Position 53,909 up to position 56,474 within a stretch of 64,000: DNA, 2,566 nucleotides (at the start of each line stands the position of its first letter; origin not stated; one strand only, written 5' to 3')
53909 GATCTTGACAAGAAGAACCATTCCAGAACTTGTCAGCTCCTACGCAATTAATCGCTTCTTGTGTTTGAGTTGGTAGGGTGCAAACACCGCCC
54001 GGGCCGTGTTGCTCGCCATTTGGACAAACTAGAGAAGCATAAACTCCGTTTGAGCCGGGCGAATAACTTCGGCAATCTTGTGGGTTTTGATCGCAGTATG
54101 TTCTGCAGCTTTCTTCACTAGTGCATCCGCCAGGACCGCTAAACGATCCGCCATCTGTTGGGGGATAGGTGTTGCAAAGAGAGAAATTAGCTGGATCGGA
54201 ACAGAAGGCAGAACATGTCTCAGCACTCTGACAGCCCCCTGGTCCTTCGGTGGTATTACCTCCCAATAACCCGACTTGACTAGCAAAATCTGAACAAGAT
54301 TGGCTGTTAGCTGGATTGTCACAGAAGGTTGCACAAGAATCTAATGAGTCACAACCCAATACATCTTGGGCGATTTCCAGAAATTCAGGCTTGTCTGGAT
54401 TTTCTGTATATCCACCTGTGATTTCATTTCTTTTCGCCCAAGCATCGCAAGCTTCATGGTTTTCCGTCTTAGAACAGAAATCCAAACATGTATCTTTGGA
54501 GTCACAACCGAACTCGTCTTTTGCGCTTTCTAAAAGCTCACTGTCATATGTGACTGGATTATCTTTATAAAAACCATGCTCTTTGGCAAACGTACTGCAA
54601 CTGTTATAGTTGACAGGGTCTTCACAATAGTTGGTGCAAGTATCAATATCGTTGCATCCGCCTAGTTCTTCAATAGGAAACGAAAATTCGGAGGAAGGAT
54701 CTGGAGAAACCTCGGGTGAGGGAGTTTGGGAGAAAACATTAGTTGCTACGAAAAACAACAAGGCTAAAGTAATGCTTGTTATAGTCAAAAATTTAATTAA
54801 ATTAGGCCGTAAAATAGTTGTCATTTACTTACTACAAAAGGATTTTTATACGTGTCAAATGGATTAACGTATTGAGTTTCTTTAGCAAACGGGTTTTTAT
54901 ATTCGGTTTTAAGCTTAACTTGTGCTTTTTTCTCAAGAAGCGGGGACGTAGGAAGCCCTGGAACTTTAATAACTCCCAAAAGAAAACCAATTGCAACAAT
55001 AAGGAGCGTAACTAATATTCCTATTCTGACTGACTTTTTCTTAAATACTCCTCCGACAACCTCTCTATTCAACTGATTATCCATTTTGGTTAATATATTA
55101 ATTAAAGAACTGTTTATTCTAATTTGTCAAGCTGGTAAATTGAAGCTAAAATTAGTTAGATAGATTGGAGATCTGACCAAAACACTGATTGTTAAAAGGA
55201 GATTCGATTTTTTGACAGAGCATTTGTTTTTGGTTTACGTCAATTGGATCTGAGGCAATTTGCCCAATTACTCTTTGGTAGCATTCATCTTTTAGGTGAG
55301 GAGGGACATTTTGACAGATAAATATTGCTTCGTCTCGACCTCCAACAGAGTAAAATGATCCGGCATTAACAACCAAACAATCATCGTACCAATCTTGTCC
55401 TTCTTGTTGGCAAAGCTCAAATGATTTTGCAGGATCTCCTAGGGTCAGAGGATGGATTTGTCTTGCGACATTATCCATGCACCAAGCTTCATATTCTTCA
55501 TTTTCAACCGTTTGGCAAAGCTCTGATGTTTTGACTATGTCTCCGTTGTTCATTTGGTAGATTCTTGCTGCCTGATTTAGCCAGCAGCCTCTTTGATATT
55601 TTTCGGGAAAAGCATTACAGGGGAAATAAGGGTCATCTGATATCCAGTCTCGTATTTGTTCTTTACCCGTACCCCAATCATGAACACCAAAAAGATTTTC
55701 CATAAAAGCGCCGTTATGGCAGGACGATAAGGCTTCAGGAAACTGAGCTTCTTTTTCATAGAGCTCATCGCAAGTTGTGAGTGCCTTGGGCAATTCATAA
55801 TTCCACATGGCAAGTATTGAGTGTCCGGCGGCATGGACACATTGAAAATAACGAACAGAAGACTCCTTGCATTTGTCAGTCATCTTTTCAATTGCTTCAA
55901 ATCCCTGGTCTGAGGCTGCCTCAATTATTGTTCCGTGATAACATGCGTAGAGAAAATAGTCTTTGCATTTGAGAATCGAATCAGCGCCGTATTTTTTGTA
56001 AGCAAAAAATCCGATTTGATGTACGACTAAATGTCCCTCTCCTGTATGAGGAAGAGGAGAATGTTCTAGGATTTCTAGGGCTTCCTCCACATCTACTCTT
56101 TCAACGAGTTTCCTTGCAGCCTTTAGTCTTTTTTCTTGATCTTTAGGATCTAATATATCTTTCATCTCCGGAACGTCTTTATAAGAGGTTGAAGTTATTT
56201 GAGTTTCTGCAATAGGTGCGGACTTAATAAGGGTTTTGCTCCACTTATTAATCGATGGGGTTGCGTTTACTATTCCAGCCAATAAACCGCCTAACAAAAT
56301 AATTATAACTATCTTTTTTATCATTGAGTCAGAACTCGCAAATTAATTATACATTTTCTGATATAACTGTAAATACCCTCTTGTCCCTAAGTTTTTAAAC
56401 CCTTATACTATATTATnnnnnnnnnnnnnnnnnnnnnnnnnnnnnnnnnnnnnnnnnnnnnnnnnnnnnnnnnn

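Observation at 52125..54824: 899-aa surface protein: seven four-Cys modules plus a roughly 1.4-kb YYTP/TPSYGTP repeat tract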

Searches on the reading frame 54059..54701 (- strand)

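Call 31: search_protein_representatives(protein=window:54059-54701:-)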
Query: 214 residues. Proteins with E-value up to 0.001 (for the whole library): 1494; up to 1e-10: 1157; up to 1e-30: 219. The best 150 are listed.
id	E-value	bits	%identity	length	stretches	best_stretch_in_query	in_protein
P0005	6.6e-89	314.5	59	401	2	6-212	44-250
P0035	4.4e-81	288.9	61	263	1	5-213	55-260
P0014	3.2e-73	263.1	52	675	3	4-214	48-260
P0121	3.0e-70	253.4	45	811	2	4-214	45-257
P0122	4.4e-70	252.9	53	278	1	5-210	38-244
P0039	4.3e-68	246.4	53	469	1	6-213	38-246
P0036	4.0e-66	239.9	52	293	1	5-214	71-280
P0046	1.7e-65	237.9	51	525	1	7-211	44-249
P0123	3.5e-65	236.8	46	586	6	6-214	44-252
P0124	4.7e-65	236.4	41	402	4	6-213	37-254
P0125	2.3e-64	234.2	51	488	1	7-210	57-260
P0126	2.6e-63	230.7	49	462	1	6-210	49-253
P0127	5.8e-63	229.6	47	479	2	6-214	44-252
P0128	6.3e-63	229.5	50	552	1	6-210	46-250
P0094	7.4e-63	229.2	48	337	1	6-213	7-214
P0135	1.9e-58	214.8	40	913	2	5-210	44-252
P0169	1.1e-50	189.4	42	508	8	100-209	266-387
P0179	1.1e-47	179.7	31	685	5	14-176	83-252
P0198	4.9e-43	164.4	33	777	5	8-184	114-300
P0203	6.2e-42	160.8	32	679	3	14-179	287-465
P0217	2.0e-39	152.6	39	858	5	14-179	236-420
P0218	2.2e-39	152.4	32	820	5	4-205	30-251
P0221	3.8e-39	151.7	34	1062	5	11-213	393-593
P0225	8.4e-39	150.5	35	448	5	15-212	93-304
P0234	9.7e-38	147.1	33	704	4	3-147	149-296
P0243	1.7e-36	143.0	35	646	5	4-179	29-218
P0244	2.1e-36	142.7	35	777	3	14-204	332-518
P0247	5.3e-36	141.4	33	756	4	7-181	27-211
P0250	6.1e-36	141.2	42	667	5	14-179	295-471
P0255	1.7e-35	139.7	35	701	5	4-146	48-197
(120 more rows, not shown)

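Call 32: search_protein_families(library=pfam, proteins=[P0221, P0217, P0179, P0198, P0203, P0244, P0250, P0135, P0121, P0218], max_evalue=0.01)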
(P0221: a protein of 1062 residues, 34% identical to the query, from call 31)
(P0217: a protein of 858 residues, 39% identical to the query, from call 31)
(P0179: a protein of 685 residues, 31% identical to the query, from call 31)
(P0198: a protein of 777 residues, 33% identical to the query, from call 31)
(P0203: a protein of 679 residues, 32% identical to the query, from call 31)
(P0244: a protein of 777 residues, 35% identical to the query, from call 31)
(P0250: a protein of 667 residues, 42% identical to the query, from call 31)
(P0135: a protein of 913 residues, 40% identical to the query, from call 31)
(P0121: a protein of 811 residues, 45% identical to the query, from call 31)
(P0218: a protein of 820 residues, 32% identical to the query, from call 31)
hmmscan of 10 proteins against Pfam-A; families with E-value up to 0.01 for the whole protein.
P0221 (1062 aa): 1 family
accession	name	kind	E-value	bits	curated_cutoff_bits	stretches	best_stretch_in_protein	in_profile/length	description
PF13385.13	Laminin_G_3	-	9.5e-25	87.9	27.6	1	841-992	12-150/151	Concanavalin A-like lectin/glucanases superfamily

P0217 (858 aa): 0 families

P0179 (685 aa): 1 family
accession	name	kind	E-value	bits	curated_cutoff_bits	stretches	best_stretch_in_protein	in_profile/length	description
PF22798.2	DUF5817_CT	-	0.008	16.4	29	0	406-432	16-41/54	DUF5817, C-terminal domain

P0198 (777 aa): 1 family
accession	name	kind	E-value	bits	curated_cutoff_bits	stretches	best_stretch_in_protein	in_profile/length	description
PF11590.13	DNAPolymera_Pol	-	0.001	19.4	26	1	452-469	12-29/36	DNA polymerase catalytic subunit Pol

P0203 (679 aa): 0 families

P0244 (777 aa): 0 families

P0250 (667 aa): 1 family
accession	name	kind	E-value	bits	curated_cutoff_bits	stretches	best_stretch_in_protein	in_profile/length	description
PF22341.1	GSPE_N1E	-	0.0023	18.5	27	0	62-75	4-17/64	GSPII protein E, N1E domain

P0135 (913 aa): 1 family
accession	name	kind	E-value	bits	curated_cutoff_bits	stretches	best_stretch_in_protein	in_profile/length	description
PF19077.6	Big_13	-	7.5e-08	33.2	27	1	759-841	13-94/102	Bacterial Ig-like domain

P0121 (811 aa): 0 families

P0218 (820 aa): 0 families

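Call 72: list_cluster_members(proteins=[P0221, P0217, P0203, P0234, P0179, P0198, P0247, P0255, P0169, P0135])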
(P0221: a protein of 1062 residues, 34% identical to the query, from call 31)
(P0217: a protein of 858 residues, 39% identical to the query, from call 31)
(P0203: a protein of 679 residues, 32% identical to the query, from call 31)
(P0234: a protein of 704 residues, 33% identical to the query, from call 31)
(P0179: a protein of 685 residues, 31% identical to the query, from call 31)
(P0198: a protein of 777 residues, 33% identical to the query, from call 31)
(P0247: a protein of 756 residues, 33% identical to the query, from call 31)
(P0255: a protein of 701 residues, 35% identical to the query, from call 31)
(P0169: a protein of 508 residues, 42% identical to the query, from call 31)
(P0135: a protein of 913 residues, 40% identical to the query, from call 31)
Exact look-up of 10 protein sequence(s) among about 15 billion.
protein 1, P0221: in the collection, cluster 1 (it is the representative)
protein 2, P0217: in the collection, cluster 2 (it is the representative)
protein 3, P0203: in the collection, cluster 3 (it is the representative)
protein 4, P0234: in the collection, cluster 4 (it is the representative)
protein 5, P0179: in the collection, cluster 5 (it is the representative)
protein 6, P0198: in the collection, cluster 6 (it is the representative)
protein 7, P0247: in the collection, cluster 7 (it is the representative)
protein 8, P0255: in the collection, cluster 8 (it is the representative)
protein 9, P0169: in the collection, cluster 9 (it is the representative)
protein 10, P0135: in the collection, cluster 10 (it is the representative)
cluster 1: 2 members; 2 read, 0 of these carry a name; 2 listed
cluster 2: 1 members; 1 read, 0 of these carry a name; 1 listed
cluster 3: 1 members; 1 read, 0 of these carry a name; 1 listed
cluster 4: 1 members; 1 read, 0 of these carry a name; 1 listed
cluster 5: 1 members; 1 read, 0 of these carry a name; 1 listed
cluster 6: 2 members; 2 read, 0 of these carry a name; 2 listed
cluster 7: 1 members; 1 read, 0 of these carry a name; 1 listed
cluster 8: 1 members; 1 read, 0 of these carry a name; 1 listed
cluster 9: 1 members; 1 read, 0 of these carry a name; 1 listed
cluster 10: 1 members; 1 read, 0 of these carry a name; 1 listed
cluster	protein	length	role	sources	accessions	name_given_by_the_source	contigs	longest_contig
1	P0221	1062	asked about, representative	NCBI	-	-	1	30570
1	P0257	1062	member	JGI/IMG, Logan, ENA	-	-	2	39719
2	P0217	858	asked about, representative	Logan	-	-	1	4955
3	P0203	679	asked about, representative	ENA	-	-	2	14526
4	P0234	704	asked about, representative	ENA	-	-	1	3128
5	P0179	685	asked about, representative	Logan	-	-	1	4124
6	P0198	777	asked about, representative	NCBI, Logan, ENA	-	-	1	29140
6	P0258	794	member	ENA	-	-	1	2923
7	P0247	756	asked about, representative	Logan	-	-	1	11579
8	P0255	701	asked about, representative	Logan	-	-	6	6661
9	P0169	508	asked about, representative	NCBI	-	-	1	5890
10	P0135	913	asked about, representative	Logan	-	-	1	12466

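Call 73: find_encoding_contigs(protein=P0198, flank=5000, max_places=1)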
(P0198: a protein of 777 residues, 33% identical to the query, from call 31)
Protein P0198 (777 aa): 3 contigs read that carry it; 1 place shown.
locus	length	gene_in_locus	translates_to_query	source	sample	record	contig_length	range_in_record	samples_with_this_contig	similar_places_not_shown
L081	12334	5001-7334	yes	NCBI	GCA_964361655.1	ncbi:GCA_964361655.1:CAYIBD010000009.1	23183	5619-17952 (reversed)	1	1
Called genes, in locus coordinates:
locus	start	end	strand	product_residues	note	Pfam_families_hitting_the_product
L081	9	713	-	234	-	PF18915:DUF5667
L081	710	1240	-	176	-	PF04542:Sigma70_r2, PF08281:Sigma70_r4_2, PF04545:Sigma70_r4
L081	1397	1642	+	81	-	-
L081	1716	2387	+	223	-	PF12705:PDDEXK_1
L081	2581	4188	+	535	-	-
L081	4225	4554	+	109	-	-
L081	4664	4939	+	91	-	-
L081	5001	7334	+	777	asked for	-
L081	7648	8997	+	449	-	PF21760:SecD_1st, PF22599:SecDF_P1_head, PF03176:MMPL, PF02355:SecD_SecF_C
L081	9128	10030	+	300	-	PF07549:Sec_GG, PF02355:SecD_SecF_C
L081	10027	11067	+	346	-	PF04545:Sigma70_r4, PF05066:HARE-HTH (weak)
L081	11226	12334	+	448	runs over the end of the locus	PF26449:DUF8128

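Call 74: find_encoding_contigs(protein=P0221, flank=5000, max_places=1)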
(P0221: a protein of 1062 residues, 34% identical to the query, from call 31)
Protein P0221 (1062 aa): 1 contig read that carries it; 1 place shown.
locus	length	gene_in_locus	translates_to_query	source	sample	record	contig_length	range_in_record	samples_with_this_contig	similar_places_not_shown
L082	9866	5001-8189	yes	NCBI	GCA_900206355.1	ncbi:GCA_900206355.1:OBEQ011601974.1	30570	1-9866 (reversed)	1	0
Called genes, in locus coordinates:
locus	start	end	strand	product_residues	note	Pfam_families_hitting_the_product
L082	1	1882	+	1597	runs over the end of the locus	PF07705:CARDB (weak), PF14870:PSII_BNR, PF27177:BamI_lipocalin (faint), PF13583:Reprolysin_4, PF13688:Reprolysin_5, PF13582:Reprolysin_3, PF00050:Kazal_1 (weak), PF07648:Kazal_2 (weak), +1 more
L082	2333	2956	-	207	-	-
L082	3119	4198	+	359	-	PF14388:DUF4419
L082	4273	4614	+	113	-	-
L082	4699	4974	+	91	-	-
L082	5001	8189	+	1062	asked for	PF13385:Laminin_G_3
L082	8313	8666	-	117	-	-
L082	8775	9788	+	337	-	PF00535:Glycos_transf_2, PF13641:Glyco_tranf_2_3, PF01644:Chitin_synth_1 (faint), PF13632:Glyco_trans_2_3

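Call 86: find_encoding_contigs(protein=P0203, flank=2500, max_places=1)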
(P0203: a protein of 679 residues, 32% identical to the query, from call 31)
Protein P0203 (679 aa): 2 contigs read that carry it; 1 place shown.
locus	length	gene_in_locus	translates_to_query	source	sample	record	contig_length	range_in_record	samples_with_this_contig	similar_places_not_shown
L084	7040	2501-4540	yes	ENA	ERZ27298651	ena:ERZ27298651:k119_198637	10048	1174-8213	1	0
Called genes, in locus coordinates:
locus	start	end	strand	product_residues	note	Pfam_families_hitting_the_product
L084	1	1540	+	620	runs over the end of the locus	-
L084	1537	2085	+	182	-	PF01625:PMSR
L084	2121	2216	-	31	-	-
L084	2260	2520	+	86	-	-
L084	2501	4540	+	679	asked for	-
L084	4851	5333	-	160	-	-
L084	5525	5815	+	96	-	-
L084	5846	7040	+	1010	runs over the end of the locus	?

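Call 87: find_encoding_contigs(protein=P0225, flank=2500, max_places=1)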
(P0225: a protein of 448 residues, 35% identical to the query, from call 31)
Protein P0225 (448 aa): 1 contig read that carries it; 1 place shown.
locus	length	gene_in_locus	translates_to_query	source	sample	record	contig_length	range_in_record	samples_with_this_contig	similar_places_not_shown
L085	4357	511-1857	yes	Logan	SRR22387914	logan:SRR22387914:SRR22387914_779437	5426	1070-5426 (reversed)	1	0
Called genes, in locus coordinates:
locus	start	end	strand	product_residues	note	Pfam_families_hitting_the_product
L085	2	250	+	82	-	?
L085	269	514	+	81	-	-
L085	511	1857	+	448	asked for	-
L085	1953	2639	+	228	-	PF04203:Sortase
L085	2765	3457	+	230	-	-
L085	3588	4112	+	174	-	-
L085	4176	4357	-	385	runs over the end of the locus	PF08308:PEGA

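Call 88: find_encoding_contigs(protein=P0243, flank=2500, max_places=1)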
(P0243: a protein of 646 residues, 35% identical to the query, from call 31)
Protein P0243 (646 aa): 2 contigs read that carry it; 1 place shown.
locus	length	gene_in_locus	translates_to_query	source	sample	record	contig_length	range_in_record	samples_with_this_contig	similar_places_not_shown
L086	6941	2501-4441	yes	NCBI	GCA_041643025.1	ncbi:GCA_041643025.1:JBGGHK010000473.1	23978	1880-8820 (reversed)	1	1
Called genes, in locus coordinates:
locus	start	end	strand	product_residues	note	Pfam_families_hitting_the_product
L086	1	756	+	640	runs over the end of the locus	PF00012:HSP70, PF06723:MreB_Mbl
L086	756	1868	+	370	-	PF00226:DnaJ, PF01556:DnaJ_C, PF00684:DnaJ_CXXCXGXG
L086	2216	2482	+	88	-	-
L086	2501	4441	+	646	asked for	PF25052:AtDEF-like (faint)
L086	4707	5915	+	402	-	PF22694:CtpB_N-like (weak), PF00595:PDZ, PF13180:PDZ_2, PF17820:PDZ_6, PF03572:Peptidase_S41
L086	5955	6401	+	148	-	PF01281:Ribosomal_L9_N, PF03948:Ribosomal_L9_C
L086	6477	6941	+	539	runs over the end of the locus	PF01656:CbiA (faint), PF06418:CTP_synth_N, PF00117:GATase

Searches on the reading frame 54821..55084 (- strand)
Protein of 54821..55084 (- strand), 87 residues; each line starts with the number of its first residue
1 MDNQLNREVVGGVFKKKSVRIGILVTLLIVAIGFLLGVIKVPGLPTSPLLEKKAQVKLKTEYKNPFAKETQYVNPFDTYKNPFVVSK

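Call 3: search_protein_families(library=pfam, proteins=[window:54821-55084:-], max_evalue=0.1)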
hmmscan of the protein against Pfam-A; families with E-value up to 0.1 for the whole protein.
window:54821-55084:- (87 aa): 0 families

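Call 4: search_protein_families(library=ncbifam, proteins=[window:54821-55084:-], max_evalue=0.1)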
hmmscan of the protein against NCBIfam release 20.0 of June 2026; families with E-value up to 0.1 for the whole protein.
window:54821-55084:- (87 aa): 0 families

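Call 58: search_protein_families(library=padloc, proteins=[window:54821-55084:-], max_evalue=0.01)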
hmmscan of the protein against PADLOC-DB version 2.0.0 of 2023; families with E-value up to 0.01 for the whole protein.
window:54821-55084:- (87 aa): 0 families

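Call 68: search_protein_families(library=ncbifam, proteins=[window:54821-55084:-], max_evalue=10)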
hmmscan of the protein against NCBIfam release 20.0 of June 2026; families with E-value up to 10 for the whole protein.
window:54821-55084:- (87 aa): 0 families

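Call 80: find_homologous_proteins(query=window:54821-55084:-, max_evalue=0.01)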
Query window:54821-55084:- (87 aa): 245 proteins with E <= 0.01 among 246 candidates; the best 120 are listed.
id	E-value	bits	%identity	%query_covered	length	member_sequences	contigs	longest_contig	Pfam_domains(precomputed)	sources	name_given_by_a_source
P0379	1.1e-48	180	100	100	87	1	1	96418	-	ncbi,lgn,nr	ncbi:MAG: hypothetical protein HYT07_03765 [Candidatus Levybacteria bacterium]|nr:hypothetical prote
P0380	1.7e-39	151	83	100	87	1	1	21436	-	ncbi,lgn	-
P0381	2.2e-34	135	76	100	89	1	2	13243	-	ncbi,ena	-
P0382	3.6e-34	134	76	100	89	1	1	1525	-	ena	-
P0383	8.3e-34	133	77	98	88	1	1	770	-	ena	-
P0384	2.4e-33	131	75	100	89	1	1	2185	-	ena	-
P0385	2.7e-33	131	75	100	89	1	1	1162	-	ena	-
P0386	7.7e-33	130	71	100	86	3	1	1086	-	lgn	-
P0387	4.7e-31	124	68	100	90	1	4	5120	-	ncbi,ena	-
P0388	9.4e-29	117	68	100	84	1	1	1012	-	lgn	-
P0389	1.8e-28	116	64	100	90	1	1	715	-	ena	-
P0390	2.0e-27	112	78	62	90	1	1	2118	-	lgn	-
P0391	3.8e-27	111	69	90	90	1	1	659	-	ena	-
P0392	3.8e-27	111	64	100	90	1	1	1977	-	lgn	-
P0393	1.1e-26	110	73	84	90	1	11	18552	-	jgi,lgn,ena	-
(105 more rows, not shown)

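Call 81: find_encoding_contigs(protein=P0379, flank=7000, max_places=3)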
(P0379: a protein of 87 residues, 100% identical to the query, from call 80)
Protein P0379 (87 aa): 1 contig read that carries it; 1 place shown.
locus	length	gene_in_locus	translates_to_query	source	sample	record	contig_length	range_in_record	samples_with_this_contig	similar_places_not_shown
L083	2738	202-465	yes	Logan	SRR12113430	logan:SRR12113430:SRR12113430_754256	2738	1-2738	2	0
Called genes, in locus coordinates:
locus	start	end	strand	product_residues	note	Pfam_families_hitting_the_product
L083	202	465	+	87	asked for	-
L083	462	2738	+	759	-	?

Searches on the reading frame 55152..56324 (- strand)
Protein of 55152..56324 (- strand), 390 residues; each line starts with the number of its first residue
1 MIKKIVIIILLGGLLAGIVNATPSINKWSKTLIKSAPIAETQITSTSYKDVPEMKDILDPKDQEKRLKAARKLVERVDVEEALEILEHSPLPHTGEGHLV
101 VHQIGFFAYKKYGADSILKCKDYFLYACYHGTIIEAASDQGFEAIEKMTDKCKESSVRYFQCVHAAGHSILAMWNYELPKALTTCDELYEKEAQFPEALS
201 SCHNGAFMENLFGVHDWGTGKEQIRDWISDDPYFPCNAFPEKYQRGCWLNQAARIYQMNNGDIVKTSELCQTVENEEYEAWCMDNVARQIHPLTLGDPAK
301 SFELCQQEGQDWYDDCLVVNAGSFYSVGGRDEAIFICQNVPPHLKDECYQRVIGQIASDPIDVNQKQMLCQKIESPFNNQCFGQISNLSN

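Call 3: search_protein_families(library=pfam, proteins=[window:55152-56324:-], max_evalue=0.1)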
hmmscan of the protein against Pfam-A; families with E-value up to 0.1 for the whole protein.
window:55152-56324:- (390 aa): 1 family
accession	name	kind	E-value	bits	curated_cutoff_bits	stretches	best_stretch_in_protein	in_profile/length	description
PF17410.7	Stevor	-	0.0068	16.4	25.4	1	26-65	8-47/275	Subtelomeric Variable Open Reading frame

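Call 4: search_protein_families(library=ncbifam, proteins=[window:55152-56324:-], max_evalue=0.1)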
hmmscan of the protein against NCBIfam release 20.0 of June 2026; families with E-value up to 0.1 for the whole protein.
window:55152-56324:- (390 aa): 0 families

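Call 58: search_protein_families(library=padloc, proteins=[window:55152-56324:-], max_evalue=0.01)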
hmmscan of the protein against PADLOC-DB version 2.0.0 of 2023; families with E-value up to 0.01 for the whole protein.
window:55152-56324:- (390 aa): 0 families

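Call 60: search_solved_structures(query=window:55152-56324:-, max_evalue=1)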
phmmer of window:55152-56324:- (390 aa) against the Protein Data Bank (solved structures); distinct sequences matched with E-value up to 1: 3.
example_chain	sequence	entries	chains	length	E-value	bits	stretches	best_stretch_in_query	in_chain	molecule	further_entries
3qtl_D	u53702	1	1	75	0.066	15.6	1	235-285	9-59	Kazal-type serine protease inhibitor SPI-1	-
8dis_D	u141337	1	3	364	0.87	11.9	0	162-210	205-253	Hemagglutinin HA1 chain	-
2csw_A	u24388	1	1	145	0.97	11.7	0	239-292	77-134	Ubiquitin ligase protein RNF8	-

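Call 78: find_homologous_proteins(query=window:55152-56324:-, max_evalue=0.001)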
Query window:55152-56324:- (390 aa): 358 proteins with E <= 0.001 among 2398 candidates; the best 120 are listed.
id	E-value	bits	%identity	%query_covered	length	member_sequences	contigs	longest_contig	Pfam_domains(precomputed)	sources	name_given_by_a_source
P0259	1.6e-272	922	100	100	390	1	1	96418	-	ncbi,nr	ncbi:MAG: hypothetical protein HYT07_03770 [Candidatus Levybacteria bacterium]|nr:hypothetical prote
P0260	2.0e-233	793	86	94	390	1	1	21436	-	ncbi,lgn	-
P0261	7.7e-229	778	82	100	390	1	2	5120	-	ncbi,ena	-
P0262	1.3e-217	741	84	93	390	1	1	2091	-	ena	-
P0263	2.4e-215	733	84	93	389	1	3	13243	-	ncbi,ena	-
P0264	9.3e-215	731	84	93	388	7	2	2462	-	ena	-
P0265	2.2e-214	730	86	89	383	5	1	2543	-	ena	-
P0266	3.4e-213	726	84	91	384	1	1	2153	-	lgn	-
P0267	8.4e-213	725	79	100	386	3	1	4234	-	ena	-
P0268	1.3e-212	724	83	92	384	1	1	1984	-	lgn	-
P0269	1.9e-212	724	79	93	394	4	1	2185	-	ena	-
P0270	1.5e-211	721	79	100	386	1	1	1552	-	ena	-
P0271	2.2e-211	720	82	92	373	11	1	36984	-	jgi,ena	-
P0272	5.1e-211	719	82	92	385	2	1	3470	-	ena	-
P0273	1.6e-209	714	76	99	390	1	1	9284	-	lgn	-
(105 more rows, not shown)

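Call 79: find_encoding_contigs(protein=P0259, flank=7000, max_places=2)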
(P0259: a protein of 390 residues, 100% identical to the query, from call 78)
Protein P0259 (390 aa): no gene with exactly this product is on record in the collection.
